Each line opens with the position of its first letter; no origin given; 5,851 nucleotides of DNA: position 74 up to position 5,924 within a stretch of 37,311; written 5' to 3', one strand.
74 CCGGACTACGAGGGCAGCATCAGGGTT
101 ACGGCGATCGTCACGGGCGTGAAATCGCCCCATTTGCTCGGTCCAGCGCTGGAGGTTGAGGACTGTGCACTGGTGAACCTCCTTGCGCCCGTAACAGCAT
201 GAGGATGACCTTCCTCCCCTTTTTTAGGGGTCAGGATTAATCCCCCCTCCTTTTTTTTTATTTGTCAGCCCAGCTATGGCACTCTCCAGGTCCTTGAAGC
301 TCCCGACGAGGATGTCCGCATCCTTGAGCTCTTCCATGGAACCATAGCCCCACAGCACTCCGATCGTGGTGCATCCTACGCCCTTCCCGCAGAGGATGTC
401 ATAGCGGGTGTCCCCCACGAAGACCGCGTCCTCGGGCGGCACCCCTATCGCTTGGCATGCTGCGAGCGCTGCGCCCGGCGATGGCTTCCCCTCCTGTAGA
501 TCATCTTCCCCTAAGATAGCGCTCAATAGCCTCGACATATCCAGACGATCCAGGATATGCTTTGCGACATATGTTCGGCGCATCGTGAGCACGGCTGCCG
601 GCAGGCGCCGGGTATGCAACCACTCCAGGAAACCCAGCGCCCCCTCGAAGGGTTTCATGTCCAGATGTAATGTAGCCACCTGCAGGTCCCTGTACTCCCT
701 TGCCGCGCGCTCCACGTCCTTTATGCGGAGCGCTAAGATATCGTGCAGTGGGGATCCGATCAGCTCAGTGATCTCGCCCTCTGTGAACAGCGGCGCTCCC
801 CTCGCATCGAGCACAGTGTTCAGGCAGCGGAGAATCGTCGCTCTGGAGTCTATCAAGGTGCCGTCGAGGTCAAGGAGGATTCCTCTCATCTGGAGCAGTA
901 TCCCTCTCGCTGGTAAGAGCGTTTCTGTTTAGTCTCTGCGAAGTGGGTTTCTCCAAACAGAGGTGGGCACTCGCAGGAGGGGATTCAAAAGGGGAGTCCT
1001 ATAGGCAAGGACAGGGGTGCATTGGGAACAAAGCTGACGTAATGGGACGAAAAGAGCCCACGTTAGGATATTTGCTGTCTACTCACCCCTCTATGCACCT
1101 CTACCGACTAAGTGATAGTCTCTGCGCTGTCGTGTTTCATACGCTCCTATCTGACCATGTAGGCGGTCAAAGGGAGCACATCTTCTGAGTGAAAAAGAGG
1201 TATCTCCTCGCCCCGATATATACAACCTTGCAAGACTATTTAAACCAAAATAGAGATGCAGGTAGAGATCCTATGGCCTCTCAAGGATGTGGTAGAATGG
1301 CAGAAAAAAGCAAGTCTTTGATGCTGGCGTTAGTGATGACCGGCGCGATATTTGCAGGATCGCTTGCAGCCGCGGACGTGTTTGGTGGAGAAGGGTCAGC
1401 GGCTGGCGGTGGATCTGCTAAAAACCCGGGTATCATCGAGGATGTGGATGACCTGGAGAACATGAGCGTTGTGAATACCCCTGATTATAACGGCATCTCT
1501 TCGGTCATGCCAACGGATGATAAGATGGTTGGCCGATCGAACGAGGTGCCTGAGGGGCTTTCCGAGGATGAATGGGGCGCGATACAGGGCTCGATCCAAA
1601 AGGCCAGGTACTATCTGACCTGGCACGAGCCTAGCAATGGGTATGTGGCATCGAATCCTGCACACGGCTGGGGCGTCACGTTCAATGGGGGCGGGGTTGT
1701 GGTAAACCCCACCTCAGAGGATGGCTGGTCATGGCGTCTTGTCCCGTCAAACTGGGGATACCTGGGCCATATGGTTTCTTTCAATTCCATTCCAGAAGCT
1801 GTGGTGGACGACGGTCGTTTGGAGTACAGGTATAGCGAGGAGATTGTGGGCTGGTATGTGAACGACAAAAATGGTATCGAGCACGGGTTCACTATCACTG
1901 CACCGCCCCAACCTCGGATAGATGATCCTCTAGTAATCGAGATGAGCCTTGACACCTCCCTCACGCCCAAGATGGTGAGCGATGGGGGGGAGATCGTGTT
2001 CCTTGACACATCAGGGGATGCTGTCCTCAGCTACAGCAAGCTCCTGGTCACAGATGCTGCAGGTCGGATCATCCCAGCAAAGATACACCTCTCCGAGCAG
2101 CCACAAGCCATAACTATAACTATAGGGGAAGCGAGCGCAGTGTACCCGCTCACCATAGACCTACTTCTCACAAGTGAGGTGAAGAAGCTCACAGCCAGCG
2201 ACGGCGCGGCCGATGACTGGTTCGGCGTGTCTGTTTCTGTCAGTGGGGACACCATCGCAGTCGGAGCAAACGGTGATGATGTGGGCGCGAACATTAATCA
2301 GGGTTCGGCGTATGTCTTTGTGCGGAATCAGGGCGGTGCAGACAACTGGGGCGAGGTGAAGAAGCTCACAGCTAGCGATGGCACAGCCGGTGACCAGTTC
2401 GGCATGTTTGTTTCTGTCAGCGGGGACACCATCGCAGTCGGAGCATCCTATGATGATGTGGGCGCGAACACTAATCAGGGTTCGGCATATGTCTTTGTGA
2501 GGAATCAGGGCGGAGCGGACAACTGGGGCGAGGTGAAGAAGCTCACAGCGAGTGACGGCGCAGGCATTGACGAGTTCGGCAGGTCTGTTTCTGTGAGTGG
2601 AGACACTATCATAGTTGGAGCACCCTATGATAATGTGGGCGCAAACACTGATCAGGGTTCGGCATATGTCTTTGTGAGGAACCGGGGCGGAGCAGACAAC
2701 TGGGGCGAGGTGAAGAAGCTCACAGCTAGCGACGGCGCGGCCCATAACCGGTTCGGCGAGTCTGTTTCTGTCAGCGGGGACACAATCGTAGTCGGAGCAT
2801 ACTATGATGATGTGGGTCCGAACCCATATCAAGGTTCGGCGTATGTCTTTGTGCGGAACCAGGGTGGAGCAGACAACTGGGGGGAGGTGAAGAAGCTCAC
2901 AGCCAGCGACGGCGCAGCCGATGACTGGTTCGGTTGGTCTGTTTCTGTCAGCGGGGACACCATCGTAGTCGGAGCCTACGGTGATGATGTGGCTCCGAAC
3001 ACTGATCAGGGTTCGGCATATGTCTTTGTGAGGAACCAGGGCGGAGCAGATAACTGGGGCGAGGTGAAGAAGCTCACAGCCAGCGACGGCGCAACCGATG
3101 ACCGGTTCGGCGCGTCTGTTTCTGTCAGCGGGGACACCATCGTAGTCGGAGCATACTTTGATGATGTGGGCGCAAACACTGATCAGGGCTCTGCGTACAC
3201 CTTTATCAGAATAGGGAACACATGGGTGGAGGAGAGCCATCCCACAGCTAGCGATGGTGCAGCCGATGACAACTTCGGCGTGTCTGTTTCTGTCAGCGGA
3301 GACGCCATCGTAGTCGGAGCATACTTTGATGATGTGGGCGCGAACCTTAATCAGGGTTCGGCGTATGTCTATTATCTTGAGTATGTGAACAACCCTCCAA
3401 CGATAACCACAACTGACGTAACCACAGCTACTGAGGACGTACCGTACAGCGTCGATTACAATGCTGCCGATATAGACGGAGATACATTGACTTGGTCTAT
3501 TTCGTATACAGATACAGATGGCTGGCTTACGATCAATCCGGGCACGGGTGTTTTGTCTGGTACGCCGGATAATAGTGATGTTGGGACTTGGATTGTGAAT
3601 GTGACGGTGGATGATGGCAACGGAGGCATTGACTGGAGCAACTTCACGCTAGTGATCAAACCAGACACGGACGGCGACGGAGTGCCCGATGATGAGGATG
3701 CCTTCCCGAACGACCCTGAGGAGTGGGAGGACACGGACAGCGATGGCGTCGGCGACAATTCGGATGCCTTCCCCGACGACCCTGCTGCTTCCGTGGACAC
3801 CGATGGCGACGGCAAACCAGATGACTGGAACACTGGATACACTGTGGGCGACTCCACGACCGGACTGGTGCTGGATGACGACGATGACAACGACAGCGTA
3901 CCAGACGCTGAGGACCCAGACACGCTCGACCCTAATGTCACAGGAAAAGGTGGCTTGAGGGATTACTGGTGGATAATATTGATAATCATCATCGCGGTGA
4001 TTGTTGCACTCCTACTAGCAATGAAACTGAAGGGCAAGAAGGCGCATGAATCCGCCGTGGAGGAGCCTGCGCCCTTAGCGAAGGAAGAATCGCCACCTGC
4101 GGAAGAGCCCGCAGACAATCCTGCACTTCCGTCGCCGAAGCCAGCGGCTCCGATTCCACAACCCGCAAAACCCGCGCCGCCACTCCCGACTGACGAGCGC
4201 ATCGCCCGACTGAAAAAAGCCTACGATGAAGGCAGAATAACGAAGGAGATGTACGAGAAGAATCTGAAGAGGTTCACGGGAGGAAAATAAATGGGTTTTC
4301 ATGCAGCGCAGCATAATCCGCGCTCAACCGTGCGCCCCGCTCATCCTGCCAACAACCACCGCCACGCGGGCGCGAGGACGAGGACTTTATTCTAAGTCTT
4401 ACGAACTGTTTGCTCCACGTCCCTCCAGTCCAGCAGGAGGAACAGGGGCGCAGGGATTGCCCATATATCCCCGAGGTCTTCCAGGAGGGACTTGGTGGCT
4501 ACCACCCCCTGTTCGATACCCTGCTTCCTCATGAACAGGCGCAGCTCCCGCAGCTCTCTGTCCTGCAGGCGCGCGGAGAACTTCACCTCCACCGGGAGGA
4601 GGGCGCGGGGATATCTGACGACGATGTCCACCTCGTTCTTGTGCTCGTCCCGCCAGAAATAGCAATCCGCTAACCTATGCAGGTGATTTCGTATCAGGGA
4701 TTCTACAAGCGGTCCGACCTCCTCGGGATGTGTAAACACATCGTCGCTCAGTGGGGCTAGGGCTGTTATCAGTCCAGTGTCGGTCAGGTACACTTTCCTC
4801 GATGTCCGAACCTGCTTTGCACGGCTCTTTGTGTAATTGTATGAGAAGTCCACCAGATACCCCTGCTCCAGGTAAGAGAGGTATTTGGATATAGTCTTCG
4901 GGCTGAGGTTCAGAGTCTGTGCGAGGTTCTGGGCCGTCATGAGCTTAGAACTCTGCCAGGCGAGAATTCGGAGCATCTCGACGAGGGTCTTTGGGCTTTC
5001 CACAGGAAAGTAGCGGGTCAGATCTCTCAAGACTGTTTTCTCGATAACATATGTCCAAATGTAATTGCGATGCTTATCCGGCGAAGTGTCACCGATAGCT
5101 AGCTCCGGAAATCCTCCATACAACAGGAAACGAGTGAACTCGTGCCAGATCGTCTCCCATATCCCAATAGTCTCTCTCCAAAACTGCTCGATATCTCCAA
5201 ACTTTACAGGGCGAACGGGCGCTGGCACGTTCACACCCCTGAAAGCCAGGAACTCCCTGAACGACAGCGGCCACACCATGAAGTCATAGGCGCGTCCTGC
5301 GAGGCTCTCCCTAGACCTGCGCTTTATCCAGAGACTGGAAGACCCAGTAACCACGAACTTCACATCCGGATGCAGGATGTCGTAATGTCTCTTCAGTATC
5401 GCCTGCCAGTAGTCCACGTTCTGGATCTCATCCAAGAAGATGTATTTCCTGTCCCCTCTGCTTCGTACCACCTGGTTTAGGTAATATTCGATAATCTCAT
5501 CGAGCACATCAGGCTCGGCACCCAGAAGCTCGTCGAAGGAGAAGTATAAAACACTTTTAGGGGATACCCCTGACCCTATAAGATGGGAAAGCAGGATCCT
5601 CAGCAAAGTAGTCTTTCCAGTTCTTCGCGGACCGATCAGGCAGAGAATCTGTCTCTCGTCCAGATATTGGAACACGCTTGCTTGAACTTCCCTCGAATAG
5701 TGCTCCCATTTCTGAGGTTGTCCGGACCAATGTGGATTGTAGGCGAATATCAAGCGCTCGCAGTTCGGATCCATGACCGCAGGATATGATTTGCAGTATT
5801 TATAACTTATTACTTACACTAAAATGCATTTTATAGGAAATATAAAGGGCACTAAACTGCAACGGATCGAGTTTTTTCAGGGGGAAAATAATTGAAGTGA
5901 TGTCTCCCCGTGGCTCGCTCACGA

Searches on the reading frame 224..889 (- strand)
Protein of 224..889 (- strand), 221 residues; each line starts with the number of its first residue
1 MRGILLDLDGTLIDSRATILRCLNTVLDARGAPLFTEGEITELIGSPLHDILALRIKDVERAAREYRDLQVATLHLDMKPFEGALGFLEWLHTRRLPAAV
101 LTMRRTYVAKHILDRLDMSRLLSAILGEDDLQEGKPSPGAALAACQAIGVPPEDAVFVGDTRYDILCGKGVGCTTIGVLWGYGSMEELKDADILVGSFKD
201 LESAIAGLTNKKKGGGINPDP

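Call 5: search_protein_families(library=pfam, proteins=[window:224-889:-], max_evalue=0.01)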
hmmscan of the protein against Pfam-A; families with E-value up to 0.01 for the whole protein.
window:224-889:- (221 aa): 4 families
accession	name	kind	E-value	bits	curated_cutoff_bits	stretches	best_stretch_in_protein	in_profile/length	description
PF13419.12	HAD_2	-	3.9e-31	109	23.8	1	4-178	1-178/178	Haloacid dehalogenase-like hydrolase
PF00702.32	Hydrolase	-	5.1e-21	76.4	26.4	1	1-172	1-191/191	haloacid dehalogenase-like hydrolase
PF13242.12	Hydrolase_like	-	2.5e-12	46.9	22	1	134-191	3-61/75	HAD-hyrolase-like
PF12710.13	HAD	-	5.2e-07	30.7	27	1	4-167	1-187/189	haloacid dehalogenase-like hydrolase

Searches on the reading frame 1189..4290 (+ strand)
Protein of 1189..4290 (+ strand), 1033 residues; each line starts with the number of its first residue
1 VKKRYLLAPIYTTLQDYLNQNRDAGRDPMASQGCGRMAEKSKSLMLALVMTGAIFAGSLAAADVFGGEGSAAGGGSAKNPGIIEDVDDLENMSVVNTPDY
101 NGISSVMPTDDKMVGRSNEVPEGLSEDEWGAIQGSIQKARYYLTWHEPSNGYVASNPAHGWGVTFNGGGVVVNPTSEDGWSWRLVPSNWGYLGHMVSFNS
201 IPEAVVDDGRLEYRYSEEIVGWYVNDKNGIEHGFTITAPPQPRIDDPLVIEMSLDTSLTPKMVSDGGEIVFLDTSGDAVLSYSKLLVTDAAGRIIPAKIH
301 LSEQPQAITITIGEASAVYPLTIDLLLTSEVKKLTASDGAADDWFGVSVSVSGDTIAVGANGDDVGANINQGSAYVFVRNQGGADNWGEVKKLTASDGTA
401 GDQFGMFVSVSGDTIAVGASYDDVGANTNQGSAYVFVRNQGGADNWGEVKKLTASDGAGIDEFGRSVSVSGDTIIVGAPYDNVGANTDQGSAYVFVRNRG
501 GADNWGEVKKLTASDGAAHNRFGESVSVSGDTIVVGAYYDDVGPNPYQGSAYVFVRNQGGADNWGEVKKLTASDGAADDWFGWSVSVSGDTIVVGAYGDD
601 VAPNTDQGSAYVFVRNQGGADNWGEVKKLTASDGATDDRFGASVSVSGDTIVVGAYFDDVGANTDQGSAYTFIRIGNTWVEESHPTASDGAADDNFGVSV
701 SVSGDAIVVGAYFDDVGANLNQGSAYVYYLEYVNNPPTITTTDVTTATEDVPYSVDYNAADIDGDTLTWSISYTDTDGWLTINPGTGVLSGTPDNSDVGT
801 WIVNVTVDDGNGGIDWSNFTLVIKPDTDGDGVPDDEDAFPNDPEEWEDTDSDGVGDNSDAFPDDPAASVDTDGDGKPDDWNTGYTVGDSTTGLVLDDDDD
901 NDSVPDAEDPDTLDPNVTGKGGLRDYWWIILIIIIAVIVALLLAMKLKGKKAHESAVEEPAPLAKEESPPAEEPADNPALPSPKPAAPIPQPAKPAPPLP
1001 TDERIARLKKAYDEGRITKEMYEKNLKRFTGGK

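Call 5: search_protein_families(library=pfam, proteins=[window:1189-4290:+], max_evalue=0.01)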
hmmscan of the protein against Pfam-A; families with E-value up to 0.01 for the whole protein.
window:1189-4290:+ (1033 aa): 5 families
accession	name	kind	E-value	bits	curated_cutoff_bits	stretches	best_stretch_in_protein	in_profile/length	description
PF14312.12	FG-GAP_2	-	1.1e-130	426.1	23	7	564-613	1-49/49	FG-GAP repeat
PF05345.18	He_PIG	-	2.6e-11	44.2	24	1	736-822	1-94/96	Putative Ig domain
PF20141.4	Island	-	1.3e-09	37.8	23.6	0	365-384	3-22/65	Brassinosteroid receptor island domain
PF17892.7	Cadherin_5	-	1.3e-05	25.3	26.5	1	733-821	1-95/98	Cadherin-like domain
PF13980.11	UPF0370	-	0.0071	16.8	28.1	1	923-945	4-26/61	Uncharacterised protein family (UPF0370)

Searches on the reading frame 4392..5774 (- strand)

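Call 5: search_protein_families(library=pfam, proteins=[window:4392-5774:-], max_evalue=0.01)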
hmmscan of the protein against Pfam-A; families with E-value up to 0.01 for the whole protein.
window:4392-5774:- (460 aa): 8 families
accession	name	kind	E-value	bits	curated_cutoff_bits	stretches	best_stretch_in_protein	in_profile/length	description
PF13173.12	AAA_14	-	5.1e-33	114.3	27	1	41-176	2-129/129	AAA domain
PF13635.12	DUF4143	-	7.3e-31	107.5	28.1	1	250-399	2-159/160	Domain of unknown function (DUF4143)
PF13401.12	AAA_22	-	2.7e-05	24.9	27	1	40-144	4-122/130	AAA domain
PF08279.18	HTH_11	-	0.00067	19.9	25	1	268-303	6-40/55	HTH domain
PF00004.35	AAA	-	0.0038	18.1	21.2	1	44-119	1-68/131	ATPase family associated with various cellular activities (AAA)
PF24883.2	NPHP3_N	-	0.0039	17.8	24.8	0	39-109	20-86/164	Nephrocystin 3, N-terminal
PF20720.3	nSTAND3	-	0.0048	17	27.2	1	34-73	10-49/155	Novel STAND NTPase 3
PF02562.22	PhoH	-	0.0079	16.1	27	0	30-99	8-80/205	PhoH-like protein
